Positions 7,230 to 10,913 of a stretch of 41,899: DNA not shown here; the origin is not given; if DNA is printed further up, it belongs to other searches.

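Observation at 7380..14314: Seven-kb glycosylation block built from unusual domain fusions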

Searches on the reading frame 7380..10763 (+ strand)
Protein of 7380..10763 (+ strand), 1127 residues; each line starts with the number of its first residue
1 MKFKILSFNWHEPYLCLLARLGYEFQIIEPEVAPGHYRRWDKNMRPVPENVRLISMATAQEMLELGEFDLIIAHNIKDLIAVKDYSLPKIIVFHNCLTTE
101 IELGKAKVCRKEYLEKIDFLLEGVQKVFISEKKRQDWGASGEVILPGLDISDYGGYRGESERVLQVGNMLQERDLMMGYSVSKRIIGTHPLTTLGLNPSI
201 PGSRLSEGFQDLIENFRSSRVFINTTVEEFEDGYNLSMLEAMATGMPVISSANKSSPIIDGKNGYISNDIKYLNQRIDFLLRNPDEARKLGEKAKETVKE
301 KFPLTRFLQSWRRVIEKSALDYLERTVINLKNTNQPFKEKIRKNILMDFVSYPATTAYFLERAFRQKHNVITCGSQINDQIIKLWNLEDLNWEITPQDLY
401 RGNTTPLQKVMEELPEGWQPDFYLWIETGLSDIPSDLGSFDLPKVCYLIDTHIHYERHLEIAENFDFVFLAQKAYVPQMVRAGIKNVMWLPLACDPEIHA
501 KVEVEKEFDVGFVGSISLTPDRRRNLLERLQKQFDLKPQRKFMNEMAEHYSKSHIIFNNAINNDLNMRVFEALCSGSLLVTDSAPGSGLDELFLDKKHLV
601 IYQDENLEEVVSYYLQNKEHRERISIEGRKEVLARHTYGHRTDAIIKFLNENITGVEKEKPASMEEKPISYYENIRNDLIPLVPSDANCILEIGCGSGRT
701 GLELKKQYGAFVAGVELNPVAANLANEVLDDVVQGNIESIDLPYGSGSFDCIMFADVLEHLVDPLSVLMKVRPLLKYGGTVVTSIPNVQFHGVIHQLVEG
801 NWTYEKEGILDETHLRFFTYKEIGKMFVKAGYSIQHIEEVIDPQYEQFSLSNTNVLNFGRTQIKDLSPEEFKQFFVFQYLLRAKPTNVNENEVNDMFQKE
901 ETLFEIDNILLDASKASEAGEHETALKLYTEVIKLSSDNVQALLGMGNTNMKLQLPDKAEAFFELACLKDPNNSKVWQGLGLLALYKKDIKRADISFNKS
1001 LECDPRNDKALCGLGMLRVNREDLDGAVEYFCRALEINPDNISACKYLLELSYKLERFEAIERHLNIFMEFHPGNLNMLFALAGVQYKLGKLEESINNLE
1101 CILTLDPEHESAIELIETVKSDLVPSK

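Call 3: search_protein_families(library=pfam, proteins=[window:7380-10763:+], max_evalue=0.01)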
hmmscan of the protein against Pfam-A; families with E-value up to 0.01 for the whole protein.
window:7380-10763:+ (1127 aa): 25 families
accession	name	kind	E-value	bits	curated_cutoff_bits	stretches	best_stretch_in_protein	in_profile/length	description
PF13524.12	Glyco_trans_1_2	-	5.3e-32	111.2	25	2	544-646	38-143/144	Glycosyl transferase-like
PF00515.34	TPR_1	-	2.2e-18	65.7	27.8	1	1009-1041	2-34/34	Tetratricopeptide repeat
PF07719.23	TPR_2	-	7.7e-18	63.5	27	0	1009-1041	2-34/34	Tetratricopeptide repeat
PF13489.12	Methyltransf_23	-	1.1e-16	61.5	27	1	685-836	21-163/164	Methyltransferase domain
PF13181.12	TPR_8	-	7.5e-15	54.2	25.7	1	1009-1041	2-34/34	Tetratricopeptide repeat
PF08241.18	Methyltransf_11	-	1.9e-14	54.5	21.2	1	691-782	1-94/95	Methyltransferase domain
PF13692.12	Glyco_trans_1_4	-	7.2e-14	52.7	27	1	208-283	65-142/142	Glycosyl transferases group 1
PF14559.12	TPR_19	-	1.9e-13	51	25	1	918-978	3-63/68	Tetratricopeptide repeat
PF00534.26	Glycos_transf_1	-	7e-13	48.9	26.4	1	211-296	85-171/172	Glycosyl transferases group 1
PF08242.18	Methyltransf_12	-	1.8e-12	48.2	30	1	691-780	1-97/98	Methyltransferase domain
PF13649.12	Methyltransf_25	-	4.2e-12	47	27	1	690-779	1-97/97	Methyltransferase domain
PF13431.12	TPR_17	-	6.9e-12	45.1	24.4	1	997-1028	2-33/34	Tetratricopeptide repeat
PF13414.12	TPR_11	-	1.2e-11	44.6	26.8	1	919-953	7-41/42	TPR repeat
PF13847.12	Methyltransf_31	-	7.7e-11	42.3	27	1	686-788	3-116/145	Methyltransferase domain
PF13428.12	TPR_14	-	4.4e-10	39.7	23.5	0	941-981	2-42/44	Tetratricopeptide repeat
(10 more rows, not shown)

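Call 6: search_protein_families(library=ncbifam, proteins=[window:7380-10763:+], max_evalue=0.001)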
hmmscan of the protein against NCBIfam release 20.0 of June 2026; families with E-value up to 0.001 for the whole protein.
window:7380-10763:+ (1127 aa): 36 families (the best 25 are shown)
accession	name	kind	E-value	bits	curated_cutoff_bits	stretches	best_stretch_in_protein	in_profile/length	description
TIGR02917.1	PEP_TPR_lipo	equivalog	5.2e-21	74.2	312.2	1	919-1116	410-607/899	XrtA/PEP-CTERM system TPR-repeat protein PrsT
NF040959.1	MamA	equivalog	2.7e-17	62.9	200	1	914-1046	45-177/204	magnetosome protein MamA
NF041139.1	TreT_Thcocales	equivalog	4.5e-11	42.2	775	1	217-313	312-407/412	trehalose synthase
NF045667.1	MTase_DVU1556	equivalog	1.1e-10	41.4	155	1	687-838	23-166/213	DVU_1556 family methyltransferase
NF041876.1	EPS_EpsE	equivalog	2e-10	40.5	400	1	214-304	291-382/389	exopolysaccharide biosynthesis GT4 family glycosyltransferase EpsE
NF038229.1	Glyco4_Geo_Pelo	equivalog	8.1e-10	38.2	400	1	216-306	235-324/338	GPMC system family 4 glycosyltransferase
NF033758.1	gliding_GltE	equivalog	1.3e-09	37.5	225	1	917-1109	131-323/411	adventurous gliding motility TPR repeat lipoprotein GltE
TIGR00990.1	3a0801s09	subfamily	6.3e-09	35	757.25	2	983-1097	340-454/615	mitochondrial import receptor subunit TOM70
TIGR02521.1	type_IV_pilW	equivalog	2.3e-08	33.9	154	1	918-1079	43-206/234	type IV pilus biogenesis/stability protein PilW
TIGR03088.1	stp2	hypoth_equivalog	2.8e-08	33.2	409.05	1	219-316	273-371/374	TIGR03088 family PEP-CTERM/XrtA system glycosyltransferase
TIGR02072.1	BioC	equivalog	1.1e-07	31.9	184.95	1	679-849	23-189/244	malonyl-ACP O-methyltransferase BioC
NF047880.1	glyco_SdgA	exception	1.1e-07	30.8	800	1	215-315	386-487/488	serine-aspartate repeat adhesin O-glycosyltransferase SdgA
TIGR01983.1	UbiG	equivalog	1.4e-07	31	102.95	1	647-858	31-227/228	bifunctional 2-polyprenyl-6-hydroxyphenol methylase/3-demethylubiquinol 3-O-methyltransferase UbiG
NF033920.0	C39_PA2778_fam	equivalog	1.9e-07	30.7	150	1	909-1003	159-253/255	PA2778 family cysteine peptidase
TIGR02552.1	LcrH_SycD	equivalog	3.7e-07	29.9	104.8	0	918-974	64-120/136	SycD/LcrH family type III secretion system chaperone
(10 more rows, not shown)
